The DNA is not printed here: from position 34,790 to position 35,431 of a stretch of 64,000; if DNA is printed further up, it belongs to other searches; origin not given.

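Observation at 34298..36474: Rpe with an unexplained ~100-residue C-terminal extension, overlapping the start of a PAP2 membrane phosphatase gene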

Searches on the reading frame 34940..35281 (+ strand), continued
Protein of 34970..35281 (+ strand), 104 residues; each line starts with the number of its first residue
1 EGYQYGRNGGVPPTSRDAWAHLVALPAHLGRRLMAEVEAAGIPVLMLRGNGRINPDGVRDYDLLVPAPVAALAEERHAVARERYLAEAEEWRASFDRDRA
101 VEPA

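Call 35: fold_search(model_id=the predicted structure, library=pdb)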
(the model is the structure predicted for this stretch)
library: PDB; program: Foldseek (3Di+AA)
matches with E <= 10: 603; with E <= 0.001: 0
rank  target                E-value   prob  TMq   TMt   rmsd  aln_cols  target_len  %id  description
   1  1ec6_A                4.2e-02  0.82  0.34  0.41   7.7        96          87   20  CRYSTAL STRUCTURE OF NOVA-2 KH3 K-HOMOLOGY RNA-BINDING DOMAIN BOUND TO 20-MER RNA HAIRPIN (released 2000-02-21)
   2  1dtj_A                6.5e-02  0.75  0.30  0.40   5.5        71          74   18  CRYSTAL STRUCTURE OF NOVA-2 KH3 K-HOMOLOGY RNA-BINDING DOMAIN (released 2000-02-18)
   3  1ec6_B                7.4e-02  0.75  0.34  0.42   7.3        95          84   20  CRYSTAL STRUCTURE OF NOVA-2 KH3 K-HOMOLOGY RNA-BINDING DOMAIN BOUND TO 20-MER RNA HAIRPIN (released 2000-02-21)
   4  3s1t_A                1.0e-01  0.94  0.42  0.32   3.6        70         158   20  Structure of the regulatory domain of aspartokinase (Rv3709c; AK-beta) in complex with threonine from Mycobacterium tu (released 2012-06-13)
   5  8axn_a                1.5e-01  1.00  0.44  0.29   1.8        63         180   14  Inner membrane ring and secretin N0 N1 domains of the type 3 secretion system of Shigella flexneri (released 2023-03-01)
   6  3ab4_A                1.6e-01  0.63  0.32  0.12   4.1        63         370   17  Crystal structure of feedback inhibition resistant mutant of aspartate kinase from Corynebacterium glutamicum in compl (released 2010-06-23)
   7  5yei_B                1.8e-01  0.87  0.38  0.29   4.3        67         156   13  Mechanistic insight into the regulation of Pseudomonas aeruginosa aspartate kinase (released 2018-08-29)
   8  6ozd_A                2.2e-01  0.82  0.37  0.10   4.9        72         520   22  Crystal structure of Putative exported protein (BPSS2145) from Burkholderia pseudomallei K96243 (released 2019-06-12)
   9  8h6s_B                2.3e-01  0.60  0.36  0.17   5.5        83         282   17  Structure of acyltransferase VinK in complex with the loading acyl carrier protein of vicenistatin PKS (released 2022-12-21)
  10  3ab2_A                2.5e-01  0.69  0.38  0.14   3.9        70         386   16  Crystal structure of aspartate kinase from Corynebacterium glutamicum in complex with threonine (released 2010-06-23)
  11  3ced_A                2.5e-01  0.51  0.35  0.40   6.6        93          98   13  Crystal structure of the C-terminal NIL domain of an ABC transporter protein homologue from Staphylococcus aureus (released 2008-05-13)
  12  6ozd_B                2.6e-01  0.66  0.36  0.10   5.0        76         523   20  Crystal structure of Putative exported protein (BPSS2145) from Burkholderia pseudomallei K96243 (released 2019-06-12)
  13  2opv_MODEL_1_A        2.6e-01  0.60  0.35  0.43   4.3        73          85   12  Solution NMR Structure of the Second Domain of KSRP (released 2008-02-26)
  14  2re1_B                2.8e-01  0.87  0.40  0.31   3.0        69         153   14  Crystal structure of aspartokinase alpha and beta subunits (released 2007-10-09)
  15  7f2r_A                2.8e-01  0.54  0.35  0.16   5.8        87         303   15  Crystal structure of VinK-VinL covalent complex formed with a pantetheineamide cross-linking probe (released 2021-09-01)
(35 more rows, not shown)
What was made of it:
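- On KH domain: Foldseek E is 0.04 at best (call 35).
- The best Foldseek hits are Nova KH3 domains (E 0.04-0.07) (call 35).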

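Call 38: search_protein_families(library=pfam, proteins=[P0149, P0139, P0121, P0107], max_evalue=10)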
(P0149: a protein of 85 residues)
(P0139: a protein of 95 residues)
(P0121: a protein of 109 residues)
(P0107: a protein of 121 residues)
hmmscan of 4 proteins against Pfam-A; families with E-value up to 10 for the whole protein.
P0149 (85 aa): 2 families
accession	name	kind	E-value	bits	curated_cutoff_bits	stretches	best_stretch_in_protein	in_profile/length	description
PF23016.2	RsmI_C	-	0.059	13.6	27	1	70-85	17-32/46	RsmI C-terminal HTH domain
PF17135.9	Ribosomal_L18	-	0.16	11.8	28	1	40-82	127-169/188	Ribosomal protein 60S L18 and 50S L18e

P0139 (95 aa): 0 families

P0121 (109 aa): 0 families

P0107 (121 aa): 1 family
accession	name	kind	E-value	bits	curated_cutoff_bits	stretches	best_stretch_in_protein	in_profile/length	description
PF15172.11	Prolactin_RP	-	0.29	11.3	27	1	99-113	29-43/45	Prolactin-releasing peptide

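Call 41: search_protein_families(library=ncbifam, proteins=[window:34970-35281:+], max_evalue=0.1)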
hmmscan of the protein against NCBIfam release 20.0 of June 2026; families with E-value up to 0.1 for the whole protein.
window:34970-35281:+ (104 aa): 0 families

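Call 43: find_encoding_contigs(protein=P0149, flank=4000, max_places=2)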
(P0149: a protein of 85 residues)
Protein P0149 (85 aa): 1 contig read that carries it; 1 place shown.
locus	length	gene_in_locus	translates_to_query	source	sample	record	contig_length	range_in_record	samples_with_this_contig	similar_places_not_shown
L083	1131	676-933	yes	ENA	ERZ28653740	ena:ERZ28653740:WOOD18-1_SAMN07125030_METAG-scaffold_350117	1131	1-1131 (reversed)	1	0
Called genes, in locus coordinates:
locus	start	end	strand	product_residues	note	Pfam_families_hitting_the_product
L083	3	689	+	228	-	?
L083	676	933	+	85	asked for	-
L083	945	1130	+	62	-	?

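Call 44: find_encoding_contigs(protein=P0135, flank=4000, max_places=2)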
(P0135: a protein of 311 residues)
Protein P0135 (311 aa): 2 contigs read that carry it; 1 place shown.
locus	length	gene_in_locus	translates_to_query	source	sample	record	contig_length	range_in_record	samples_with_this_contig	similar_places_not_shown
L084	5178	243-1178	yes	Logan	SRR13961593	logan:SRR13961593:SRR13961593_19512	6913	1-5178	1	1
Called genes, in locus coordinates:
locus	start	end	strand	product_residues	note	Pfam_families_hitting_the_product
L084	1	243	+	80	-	?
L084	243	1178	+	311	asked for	PF00834:Ribul_P_3_epim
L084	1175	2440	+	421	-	PF14378:PAP2_3, PF01569:PAP2 (weak)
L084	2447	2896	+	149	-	PF02580:Tyr_Deacylase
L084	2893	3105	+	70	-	-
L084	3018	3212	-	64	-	PF00830:Ribosomal_L28 (weak)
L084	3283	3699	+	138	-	PF03780:Asp23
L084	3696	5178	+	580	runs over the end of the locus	PF02734:Dak2, PF21645:FakA-like_M, PF13684:FakA-like_C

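Call 52: find_encoding_contigs(protein=P0054, flank=4000, max_places=2)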
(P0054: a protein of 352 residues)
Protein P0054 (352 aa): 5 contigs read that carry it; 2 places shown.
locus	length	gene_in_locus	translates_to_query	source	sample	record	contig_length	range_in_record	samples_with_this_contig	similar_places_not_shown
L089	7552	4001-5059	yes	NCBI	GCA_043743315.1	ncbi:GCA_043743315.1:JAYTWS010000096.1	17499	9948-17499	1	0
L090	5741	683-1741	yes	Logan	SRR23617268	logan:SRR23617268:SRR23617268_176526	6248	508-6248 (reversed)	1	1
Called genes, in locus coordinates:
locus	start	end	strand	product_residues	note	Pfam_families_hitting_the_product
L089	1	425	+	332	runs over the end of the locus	PF00551:Formyl_trans_N, PF02911:Formyl_trans_C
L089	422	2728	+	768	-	PF01315:Ald_Xan_dh_C, PF02738:MoCoBD_1, PF20256:MoCoBD_2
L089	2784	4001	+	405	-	PF21016:RlmN_N (weak), PF04055:Radical_SAM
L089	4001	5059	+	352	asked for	PF00834:Ribul_P_3_epim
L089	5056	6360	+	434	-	PF14378:PAP2_3, PF01569:PAP2 (weak)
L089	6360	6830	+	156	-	PF02580:Tyr_Deacylase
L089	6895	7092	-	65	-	PF00830:Ribosomal_L28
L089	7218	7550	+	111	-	?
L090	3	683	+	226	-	?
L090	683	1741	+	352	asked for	PF00834:Ribul_P_3_epim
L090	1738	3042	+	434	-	PF14378:PAP2_3, PF01569:PAP2 (weak)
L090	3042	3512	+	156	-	PF02580:Tyr_Deacylase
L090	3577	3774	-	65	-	PF00830:Ribosomal_L28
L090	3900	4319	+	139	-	PF03780:Asp23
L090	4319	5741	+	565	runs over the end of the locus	PF02734:Dak2, PF21645:FakA-like_M, PF13684:FakA-like_C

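Call 56: find_encoding_contigs(protein=P0107, flank=4000, max_places=2)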
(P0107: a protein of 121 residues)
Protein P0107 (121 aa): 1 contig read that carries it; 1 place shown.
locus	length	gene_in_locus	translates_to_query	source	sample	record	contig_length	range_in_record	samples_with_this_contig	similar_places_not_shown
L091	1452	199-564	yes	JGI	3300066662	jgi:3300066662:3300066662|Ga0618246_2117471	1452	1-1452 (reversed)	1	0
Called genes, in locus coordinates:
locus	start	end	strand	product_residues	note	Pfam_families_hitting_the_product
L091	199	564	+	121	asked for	-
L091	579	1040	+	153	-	PF02580:Tyr_Deacylase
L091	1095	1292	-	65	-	PF00830:Ribosomal_L28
